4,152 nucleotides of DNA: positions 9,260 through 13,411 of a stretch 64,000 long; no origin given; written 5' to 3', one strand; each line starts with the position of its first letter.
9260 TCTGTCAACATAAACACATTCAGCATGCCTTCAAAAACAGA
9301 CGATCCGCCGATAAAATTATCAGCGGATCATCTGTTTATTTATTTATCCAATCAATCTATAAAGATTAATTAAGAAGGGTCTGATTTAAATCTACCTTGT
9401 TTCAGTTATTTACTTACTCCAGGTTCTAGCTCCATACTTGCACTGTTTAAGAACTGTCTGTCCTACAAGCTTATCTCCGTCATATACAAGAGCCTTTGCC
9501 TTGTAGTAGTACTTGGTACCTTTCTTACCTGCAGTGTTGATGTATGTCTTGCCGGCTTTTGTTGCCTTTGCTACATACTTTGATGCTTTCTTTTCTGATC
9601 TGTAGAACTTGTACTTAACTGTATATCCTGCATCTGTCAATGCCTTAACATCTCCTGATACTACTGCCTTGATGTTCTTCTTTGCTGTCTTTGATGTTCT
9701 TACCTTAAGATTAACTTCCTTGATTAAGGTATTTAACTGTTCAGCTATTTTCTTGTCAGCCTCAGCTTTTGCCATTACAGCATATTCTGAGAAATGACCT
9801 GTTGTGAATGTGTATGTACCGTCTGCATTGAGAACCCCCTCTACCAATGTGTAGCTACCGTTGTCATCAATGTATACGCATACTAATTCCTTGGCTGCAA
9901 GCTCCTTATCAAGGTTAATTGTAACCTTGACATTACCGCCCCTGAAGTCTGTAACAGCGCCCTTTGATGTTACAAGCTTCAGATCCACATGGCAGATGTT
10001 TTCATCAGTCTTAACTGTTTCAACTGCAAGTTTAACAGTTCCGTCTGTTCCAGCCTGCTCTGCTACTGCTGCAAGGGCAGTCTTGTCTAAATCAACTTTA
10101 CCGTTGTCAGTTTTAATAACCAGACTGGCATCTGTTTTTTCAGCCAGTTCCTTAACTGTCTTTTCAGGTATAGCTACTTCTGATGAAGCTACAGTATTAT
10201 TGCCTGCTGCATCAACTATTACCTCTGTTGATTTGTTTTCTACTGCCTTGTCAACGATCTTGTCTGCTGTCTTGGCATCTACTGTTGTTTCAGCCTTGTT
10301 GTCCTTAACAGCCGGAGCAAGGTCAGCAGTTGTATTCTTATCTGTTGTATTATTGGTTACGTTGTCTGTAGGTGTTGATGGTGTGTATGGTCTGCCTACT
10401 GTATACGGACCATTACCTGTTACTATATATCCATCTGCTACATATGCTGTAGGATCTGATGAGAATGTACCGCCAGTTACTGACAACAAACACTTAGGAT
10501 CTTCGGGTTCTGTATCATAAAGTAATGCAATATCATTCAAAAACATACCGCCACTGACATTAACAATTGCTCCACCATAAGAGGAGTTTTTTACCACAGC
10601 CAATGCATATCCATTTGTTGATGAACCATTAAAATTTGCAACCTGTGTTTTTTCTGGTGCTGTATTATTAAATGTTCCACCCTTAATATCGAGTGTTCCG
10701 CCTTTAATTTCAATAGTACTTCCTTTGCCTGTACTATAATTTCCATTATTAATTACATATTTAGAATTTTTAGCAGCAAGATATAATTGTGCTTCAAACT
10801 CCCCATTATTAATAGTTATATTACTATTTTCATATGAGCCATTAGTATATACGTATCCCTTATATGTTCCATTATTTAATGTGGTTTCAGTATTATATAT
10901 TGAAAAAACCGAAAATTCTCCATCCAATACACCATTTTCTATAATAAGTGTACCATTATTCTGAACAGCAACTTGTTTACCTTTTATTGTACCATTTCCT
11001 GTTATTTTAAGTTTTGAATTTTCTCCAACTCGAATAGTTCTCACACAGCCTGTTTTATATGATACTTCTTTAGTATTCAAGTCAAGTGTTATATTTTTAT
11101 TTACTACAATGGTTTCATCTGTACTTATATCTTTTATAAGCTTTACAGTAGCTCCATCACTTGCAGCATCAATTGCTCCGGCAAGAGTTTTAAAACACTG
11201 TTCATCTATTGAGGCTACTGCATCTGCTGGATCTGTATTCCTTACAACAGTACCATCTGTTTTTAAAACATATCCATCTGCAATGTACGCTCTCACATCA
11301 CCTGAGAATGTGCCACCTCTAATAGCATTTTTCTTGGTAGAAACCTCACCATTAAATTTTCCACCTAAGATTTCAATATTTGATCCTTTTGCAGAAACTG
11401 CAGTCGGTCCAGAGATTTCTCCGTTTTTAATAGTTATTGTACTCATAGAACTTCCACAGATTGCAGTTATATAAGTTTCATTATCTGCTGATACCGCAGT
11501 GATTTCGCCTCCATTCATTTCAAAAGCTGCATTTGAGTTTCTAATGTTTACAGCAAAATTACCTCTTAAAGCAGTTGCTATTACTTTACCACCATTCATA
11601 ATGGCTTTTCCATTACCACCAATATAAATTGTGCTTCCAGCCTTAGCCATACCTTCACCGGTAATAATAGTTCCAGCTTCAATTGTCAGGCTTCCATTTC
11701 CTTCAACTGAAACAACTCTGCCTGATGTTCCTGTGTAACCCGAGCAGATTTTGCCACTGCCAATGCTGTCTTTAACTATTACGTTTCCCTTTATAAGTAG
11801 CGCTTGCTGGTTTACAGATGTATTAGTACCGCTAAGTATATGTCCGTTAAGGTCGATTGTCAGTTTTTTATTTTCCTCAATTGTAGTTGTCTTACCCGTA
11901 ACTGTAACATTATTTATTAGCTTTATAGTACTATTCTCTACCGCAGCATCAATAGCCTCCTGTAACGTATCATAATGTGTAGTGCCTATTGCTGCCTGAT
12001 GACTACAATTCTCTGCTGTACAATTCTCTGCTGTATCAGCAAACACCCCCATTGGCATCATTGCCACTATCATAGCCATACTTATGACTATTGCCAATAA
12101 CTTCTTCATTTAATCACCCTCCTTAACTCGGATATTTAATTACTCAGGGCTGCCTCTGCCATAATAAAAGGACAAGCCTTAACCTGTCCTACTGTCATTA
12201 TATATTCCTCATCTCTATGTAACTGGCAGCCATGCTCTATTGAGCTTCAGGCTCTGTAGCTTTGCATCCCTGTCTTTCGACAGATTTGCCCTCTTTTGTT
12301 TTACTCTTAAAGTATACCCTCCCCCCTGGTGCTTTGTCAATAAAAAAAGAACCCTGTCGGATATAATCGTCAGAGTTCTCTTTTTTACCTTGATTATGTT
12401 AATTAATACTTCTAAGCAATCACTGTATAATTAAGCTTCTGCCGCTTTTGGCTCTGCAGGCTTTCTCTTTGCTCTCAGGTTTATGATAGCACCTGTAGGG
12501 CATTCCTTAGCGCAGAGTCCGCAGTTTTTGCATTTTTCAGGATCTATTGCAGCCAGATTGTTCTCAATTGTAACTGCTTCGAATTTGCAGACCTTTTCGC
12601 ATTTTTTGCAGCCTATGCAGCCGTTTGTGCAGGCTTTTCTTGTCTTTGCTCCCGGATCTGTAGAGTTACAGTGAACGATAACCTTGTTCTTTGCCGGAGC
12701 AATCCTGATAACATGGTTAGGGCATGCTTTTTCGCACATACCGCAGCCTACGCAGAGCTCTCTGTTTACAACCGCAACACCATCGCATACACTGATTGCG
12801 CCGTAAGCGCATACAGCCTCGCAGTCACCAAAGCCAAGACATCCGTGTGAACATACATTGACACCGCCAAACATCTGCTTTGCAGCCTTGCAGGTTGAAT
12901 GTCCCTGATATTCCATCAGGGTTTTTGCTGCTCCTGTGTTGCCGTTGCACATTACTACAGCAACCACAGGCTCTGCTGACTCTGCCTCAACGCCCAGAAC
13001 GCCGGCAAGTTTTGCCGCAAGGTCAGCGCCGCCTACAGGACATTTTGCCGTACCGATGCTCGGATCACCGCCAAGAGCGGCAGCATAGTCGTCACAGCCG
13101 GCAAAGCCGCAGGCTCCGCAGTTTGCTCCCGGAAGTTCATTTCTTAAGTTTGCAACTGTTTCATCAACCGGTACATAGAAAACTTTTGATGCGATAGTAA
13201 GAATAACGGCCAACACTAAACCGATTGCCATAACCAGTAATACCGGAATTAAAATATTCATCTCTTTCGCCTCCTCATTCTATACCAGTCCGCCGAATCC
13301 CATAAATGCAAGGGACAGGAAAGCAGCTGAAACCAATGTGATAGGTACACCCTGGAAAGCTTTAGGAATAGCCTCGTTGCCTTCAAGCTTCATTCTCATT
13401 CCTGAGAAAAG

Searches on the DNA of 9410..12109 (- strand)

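Call 25: search_rna_families(sources=[L004, L006, L007, L008, L009, L010, L011, L012], threshold=gathering)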
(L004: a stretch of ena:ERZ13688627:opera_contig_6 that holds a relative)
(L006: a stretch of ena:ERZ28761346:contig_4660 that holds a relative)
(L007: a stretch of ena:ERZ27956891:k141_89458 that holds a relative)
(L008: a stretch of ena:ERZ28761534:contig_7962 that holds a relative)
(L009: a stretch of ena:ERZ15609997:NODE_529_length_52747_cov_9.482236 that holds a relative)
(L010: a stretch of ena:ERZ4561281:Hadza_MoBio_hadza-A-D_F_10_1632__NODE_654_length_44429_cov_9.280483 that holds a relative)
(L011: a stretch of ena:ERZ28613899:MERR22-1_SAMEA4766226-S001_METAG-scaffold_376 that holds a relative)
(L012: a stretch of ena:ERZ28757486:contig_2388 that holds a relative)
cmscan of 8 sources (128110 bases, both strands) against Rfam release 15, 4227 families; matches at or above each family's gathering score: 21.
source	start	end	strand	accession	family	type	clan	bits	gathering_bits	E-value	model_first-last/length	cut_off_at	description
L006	13309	16195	+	RF02541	LSU_rRNA_bacteria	Gene; rRNA;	CL00112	2872.3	50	0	1-2925/2925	no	Bacterial large subunit ribosomal RNA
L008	12963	15849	+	RF02541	LSU_rRNA_bacteria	Gene; rRNA;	CL00112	2872.3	50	0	1-2925/2925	no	Bacterial large subunit ribosomal RNA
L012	13262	16147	+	RF02541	LSU_rRNA_bacteria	Gene; rRNA;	CL00112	2858.3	50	0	1-2925/2925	no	Bacterial large subunit ribosomal RNA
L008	11097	12612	+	RF00177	SSU_rRNA_bacteria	Gene; rRNA;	CL00111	1553.1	50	0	1-1533/1533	no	Bacterial small subunit ribosomal RNA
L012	11396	12911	+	RF00177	SSU_rRNA_bacteria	Gene; rRNA;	CL00111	1552.9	50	0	1-1533/1533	no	Bacterial small subunit ribosomal RNA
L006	11443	12958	+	RF00177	SSU_rRNA_bacteria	Gene; rRNA;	CL00111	1552.3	50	0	1-1533/1533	no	Bacterial small subunit ribosomal RNA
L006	16248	16364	+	RF00001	5S_rRNA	Gene; rRNA;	CL00113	97.2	38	1.3e-19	1-120/120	no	5S ribosomal RNA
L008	15902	16018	+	RF00001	5S_rRNA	Gene; rRNA;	CL00113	97.2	38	1.3e-19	1-120/120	no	5S ribosomal RNA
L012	16200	16316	+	RF00001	5S_rRNA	Gene; rRNA;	CL00113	97.2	38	1.3e-19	1-120/120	no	5S ribosomal RNA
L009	7810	7895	+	RF01051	c-di-GMP-I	Cis-reg; riboswitch;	CL00126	69.2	35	3.5e-11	1-87/87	no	c-di-GMP-I riboswitch aptamer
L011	7812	7898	+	RF01051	c-di-GMP-I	Cis-reg; riboswitch;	CL00126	67.7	35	8.1e-11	1-87/87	no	c-di-GMP-I riboswitch aptamer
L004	7812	7898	+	RF01051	c-di-GMP-I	Cis-reg; riboswitch;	CL00126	67.6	35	8.9e-11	1-87/87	no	c-di-GMP-I riboswitch aptamer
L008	7785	7871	+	RF01051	c-di-GMP-I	Cis-reg; riboswitch;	CL00126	66.8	35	1.4e-10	1-87/87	no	c-di-GMP-I riboswitch aptamer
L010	7814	7899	+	RF01051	c-di-GMP-I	Cis-reg; riboswitch;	CL00126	66.5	35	1.6e-10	1-87/87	no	c-di-GMP-I riboswitch aptamer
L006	12994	13066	+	RF00005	tRNA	Gene; tRNA;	CL00001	66.3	29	6.7e-12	1-71/71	no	tRNA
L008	12648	12720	+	RF00005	tRNA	Gene; tRNA;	CL00001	66.3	29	6.7e-12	1-71/71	no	tRNA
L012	12947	13019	+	RF00005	tRNA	Gene; tRNA;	CL00001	66.3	29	6.7e-12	1-71/71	no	tRNA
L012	7793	7879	+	RF01051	c-di-GMP-I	Cis-reg; riboswitch;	CL00126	64.3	35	5.4e-10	1-87/87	no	c-di-GMP-I riboswitch aptamer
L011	10973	11085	+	RF00558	L20_leader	Cis-reg; leader;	-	60.7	58.7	2.9e-09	1-127/127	no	Ribosomal protein L20 leader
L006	7801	7887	+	RF01051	c-di-GMP-I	Cis-reg; riboswitch;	CL00126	60.3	35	5.3e-09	1-87/87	no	c-di-GMP-I riboswitch aptamer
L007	424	510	+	RF01051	c-di-GMP-I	Cis-reg; riboswitch;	CL00126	56.1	35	5.5e-08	1-87/87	no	c-di-GMP-I riboswitch aptamer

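Call 33: search_rna_families(sources=[L013, L014, L015, L016, L017, L018, L019, L002, L005], threshold=gathering)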
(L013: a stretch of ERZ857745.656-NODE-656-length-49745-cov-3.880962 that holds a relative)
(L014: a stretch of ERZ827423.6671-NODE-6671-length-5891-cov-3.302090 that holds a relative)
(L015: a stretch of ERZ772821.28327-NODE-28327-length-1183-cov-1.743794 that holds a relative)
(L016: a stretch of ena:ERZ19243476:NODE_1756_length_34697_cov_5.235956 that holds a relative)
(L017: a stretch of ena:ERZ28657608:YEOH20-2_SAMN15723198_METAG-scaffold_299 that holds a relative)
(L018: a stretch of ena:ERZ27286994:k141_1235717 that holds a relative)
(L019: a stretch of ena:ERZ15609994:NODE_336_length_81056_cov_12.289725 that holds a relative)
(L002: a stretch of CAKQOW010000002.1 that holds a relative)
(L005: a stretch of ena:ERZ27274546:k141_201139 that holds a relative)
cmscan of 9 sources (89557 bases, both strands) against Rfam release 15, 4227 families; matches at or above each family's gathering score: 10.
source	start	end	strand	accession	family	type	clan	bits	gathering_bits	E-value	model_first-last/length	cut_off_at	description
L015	748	834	-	RF01051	c-di-GMP-I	Cis-reg; riboswitch;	CL00126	67.8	35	5.3e-11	1-87/87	no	c-di-GMP-I riboswitch aptamer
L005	7812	7898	+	RF01051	c-di-GMP-I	Cis-reg; riboswitch;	CL00126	67.6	35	6.3e-11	1-87/87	no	c-di-GMP-I riboswitch aptamer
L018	5801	5887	+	RF01051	c-di-GMP-I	Cis-reg; riboswitch;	CL00126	66.8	35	9.6e-11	1-87/87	no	c-di-GMP-I riboswitch aptamer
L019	5246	5317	+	RF00005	tRNA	Gene; tRNA;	CL00001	65.2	29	9.1e-12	1-71/71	no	tRNA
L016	5801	5887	+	RF01051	c-di-GMP-I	Cis-reg; riboswitch;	CL00126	64.3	35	3.8e-10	1-87/87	no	c-di-GMP-I riboswitch aptamer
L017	5801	5887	+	RF01051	c-di-GMP-I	Cis-reg; riboswitch;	CL00126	64.3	35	3.8e-10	1-87/87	no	c-di-GMP-I riboswitch aptamer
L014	256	341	+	RF01051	c-di-GMP-I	Cis-reg; riboswitch;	CL00126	62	35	1.5e-09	1-87/87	no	c-di-GMP-I riboswitch aptamer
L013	10444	10529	+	RF01051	c-di-GMP-I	Cis-reg; riboswitch;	CL00126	61.7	35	1.7e-09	1-87/87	no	c-di-GMP-I riboswitch aptamer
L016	2188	2273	+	RF01051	c-di-GMP-I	Cis-reg; riboswitch;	CL00126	61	35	2.4e-09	1-87/87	no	c-di-GMP-I riboswitch aptamer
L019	1458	1541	+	RF00005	tRNA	Gene; tRNA;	CL00001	48.3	29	4e-07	1-71/71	no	tRNA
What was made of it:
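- Conservation: 10 of 11 looked-up homologous genes from other assemblies carry RF01051 102-130 nt upstream of the start codon (calls 25, 33). It is conserved upstream of homologous genes in many assemblies (calls 25, 33).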

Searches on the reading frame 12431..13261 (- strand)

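Call 6: search_protein_families(library=pfam, proteins=[window:12431-13261:-], max_evalue=0.01)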
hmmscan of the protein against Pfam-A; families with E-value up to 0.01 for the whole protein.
window:12431-13261:- (276 aa): 14 families
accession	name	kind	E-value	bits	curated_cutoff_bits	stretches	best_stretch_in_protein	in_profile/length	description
PF00037.32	Fer4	-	2.6e-17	62.3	21.1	3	238-259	2-23/24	4Fe-4S binding domain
PF12837.12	Fer4_6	-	3.3e-15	55.6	25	2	237-259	2-24/24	4Fe-4S binding domain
PF12838.12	Fer4_7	-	5.4e-12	46.4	27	2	215-258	2-52/52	4Fe-4S dicluster domain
PF13187.11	Fer4_9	-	1.6e-10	41.3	27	3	215-259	2-52/52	4Fe-4S dicluster domain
PF14697.11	Fer4_21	-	4e-09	36.9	35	2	213-259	6-56/59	4Fe-4S dicluster domain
PF04060.18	FeS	-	3.1e-08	33.7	23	1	43-63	1-21/33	Putative Fe-S cluster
PF12797.12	Fer4_2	-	1.1e-07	31.8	24.5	2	164-181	4-21/22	4Fe-4S binding domain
PF25160.1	LdpA_Fe-S-bd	-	1.5e-07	31.5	27.6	1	147-187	9-45/49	LdpA Fe-S cluster-binding domain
PF13237.11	Fer4_10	-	2.6e-06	27.7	25.5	2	239-259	4-22/53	4Fe-4S dicluster domain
PF13534.11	Fer4_17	-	7.3e-05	23.7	22.2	1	170-225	2-56/61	4Fe-4S dicluster domain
PF13484.11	Fer4_16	-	7.4e-05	23.9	30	2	243-262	1-20/66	4Fe-4S double cluster binding domain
PF12800.12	Fer4_4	-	0.00016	22.1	24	2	168-181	2-15/17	4Fe-4S binding domain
PF13183.11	Fer4_8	-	0.00017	22.5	27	0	242-269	3-30/68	4Fe-4S dicluster domain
PF12798.12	Fer4_3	-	0.00025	22.1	27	0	170-183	1-14/15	4Fe-4S binding domain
